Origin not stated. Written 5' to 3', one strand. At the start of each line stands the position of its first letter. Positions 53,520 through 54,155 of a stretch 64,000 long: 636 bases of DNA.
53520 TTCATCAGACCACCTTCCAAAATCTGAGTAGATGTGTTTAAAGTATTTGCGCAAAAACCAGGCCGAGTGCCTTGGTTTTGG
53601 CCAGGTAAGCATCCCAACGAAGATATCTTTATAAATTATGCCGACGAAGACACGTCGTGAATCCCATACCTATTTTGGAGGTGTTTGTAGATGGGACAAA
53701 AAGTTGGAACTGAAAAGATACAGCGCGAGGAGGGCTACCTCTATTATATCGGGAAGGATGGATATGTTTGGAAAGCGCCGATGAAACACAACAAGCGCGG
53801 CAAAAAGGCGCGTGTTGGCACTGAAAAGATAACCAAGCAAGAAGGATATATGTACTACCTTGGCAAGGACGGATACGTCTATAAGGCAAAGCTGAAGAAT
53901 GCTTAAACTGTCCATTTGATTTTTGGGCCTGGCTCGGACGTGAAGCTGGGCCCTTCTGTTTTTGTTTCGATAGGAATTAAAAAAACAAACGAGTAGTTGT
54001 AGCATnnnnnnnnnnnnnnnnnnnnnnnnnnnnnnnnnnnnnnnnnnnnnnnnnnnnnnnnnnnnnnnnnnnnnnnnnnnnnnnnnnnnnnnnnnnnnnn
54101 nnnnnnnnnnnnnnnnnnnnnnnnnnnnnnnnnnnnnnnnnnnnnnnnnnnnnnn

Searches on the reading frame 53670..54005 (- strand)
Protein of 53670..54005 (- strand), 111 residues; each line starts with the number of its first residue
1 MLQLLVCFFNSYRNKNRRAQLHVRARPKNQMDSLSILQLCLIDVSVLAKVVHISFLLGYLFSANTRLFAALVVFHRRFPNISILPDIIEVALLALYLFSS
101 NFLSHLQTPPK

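Call 8: search_protein_families(library=pfam, proteins=[window:53670-54005:-], max_evalue=0.01)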
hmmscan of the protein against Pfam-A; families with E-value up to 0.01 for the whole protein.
window:53670-54005:- (111 aa): 0 families

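Call 13: search_protein_families(library=pfam, proteins=[window:53670-54005:-], max_evalue=10)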
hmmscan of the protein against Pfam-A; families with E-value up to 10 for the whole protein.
window:53670-54005:- (111 aa): 0 families
